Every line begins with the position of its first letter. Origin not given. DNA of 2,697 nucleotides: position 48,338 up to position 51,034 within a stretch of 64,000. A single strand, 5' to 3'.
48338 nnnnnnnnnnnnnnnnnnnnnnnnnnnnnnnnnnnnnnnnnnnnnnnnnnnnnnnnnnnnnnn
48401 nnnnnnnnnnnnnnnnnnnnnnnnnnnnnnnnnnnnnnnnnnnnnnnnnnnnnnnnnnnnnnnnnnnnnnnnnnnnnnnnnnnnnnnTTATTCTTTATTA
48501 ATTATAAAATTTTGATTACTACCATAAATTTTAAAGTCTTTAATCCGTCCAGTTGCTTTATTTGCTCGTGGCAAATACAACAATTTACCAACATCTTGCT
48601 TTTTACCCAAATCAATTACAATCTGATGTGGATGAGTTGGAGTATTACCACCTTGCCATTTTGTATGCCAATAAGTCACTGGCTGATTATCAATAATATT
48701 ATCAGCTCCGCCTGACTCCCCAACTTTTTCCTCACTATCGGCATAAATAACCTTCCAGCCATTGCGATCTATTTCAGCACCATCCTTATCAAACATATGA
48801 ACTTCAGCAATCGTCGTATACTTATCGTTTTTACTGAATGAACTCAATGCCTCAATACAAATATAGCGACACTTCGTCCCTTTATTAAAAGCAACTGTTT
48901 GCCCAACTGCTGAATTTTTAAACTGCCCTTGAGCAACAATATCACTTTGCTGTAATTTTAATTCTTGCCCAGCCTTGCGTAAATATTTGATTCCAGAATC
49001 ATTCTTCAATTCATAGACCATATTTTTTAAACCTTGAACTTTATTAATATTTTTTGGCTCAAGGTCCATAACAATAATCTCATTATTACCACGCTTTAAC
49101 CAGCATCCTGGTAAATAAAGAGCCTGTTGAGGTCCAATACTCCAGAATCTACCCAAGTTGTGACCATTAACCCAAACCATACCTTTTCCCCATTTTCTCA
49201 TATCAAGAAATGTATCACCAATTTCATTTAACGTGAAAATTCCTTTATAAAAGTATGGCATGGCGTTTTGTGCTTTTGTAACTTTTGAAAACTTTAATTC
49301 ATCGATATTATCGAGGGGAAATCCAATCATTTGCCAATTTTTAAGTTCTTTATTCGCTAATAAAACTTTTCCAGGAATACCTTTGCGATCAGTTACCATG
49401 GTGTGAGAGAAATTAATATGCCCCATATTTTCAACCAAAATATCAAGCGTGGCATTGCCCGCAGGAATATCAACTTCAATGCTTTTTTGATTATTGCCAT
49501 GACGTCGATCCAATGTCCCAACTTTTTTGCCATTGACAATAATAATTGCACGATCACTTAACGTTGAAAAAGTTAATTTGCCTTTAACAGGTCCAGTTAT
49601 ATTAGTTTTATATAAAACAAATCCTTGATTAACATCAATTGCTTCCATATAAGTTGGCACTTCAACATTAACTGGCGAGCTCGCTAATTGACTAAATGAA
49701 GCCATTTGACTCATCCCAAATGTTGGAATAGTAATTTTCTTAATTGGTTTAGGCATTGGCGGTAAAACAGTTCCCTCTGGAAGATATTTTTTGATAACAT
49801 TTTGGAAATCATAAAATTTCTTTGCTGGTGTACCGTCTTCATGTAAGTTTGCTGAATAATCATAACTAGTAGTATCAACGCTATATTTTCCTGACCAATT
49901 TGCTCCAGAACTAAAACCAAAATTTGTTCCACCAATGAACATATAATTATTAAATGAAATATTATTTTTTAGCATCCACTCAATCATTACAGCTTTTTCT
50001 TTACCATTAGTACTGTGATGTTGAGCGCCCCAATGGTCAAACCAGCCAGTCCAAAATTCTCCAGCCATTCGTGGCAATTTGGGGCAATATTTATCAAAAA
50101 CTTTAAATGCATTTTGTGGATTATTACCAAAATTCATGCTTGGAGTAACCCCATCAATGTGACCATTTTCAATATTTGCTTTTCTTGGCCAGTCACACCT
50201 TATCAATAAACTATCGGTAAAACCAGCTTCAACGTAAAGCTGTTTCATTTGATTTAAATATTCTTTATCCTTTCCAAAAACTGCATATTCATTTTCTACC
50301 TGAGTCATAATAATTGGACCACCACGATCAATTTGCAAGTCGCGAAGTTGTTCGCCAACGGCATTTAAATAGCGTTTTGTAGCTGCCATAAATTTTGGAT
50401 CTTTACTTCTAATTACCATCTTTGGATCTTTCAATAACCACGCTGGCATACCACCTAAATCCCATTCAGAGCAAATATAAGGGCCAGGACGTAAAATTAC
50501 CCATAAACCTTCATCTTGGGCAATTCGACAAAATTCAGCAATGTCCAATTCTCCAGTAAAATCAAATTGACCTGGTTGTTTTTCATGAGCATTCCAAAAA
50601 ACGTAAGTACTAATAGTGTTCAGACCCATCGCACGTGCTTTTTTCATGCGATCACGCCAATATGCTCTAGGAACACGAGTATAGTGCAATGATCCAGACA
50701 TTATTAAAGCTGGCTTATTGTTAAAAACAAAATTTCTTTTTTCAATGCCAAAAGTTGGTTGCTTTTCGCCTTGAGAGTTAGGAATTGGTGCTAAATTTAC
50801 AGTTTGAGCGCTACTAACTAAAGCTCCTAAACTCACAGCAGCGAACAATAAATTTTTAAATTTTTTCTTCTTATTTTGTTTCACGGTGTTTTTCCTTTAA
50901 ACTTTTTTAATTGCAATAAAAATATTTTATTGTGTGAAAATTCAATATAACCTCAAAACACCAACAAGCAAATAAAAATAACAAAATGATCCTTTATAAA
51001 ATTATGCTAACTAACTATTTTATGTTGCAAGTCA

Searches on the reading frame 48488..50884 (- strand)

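Call 6: search_protein_families(library=pfam, proteins=[window:48488-50884:-])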
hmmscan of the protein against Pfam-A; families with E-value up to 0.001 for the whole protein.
window:48488-50884:- (798 aa): 6 families
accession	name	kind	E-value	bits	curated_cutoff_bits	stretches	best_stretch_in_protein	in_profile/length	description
PF01301.25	Glyco_hydro_35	-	1.3e-112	376.9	27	1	52-366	2-318/319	Glycosyl hydrolases family 35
PF21317.3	BetaGal_ABD_1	-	3.9e-27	94.9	27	1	410-523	1-111/113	Beta-galactosidase, first all-beta domain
PF21467.3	BetaGal_gal-bd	-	9.7e-27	93.3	27.3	1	543-601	1-62/62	Beta-galactosidase, galactose-binding domain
PF00754.31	F5_F8_type_C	-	2.2e-13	50.9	28.2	1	721-792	8-74/127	F5/8 type C domain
PF22633.2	F5_F8_type_C_2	-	4.2e-06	27.7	27.8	1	729-792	1-59/91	NedA-like, galactose-binding domain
PF16391.11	DUF5000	-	0.0002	22.1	25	0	741-791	10-63/141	Domain of unknown function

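Call 7: search_protein_families(library=ncbifam, proteins=[window:48488-50884:-])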
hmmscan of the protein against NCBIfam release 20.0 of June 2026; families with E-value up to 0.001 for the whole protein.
window:48488-50884:- (798 aa): 2 families
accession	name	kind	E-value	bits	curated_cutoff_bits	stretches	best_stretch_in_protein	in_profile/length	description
NF041127.1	exo_beta_glucsam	equivalog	1.1e-32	113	1500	1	48-162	6-125/782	exo-beta-D-glucosaminidase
NF051902.1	GH35_fam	subfamily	3.9e-10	39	500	1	50-217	10-186/510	GH35 family beta-galactosidase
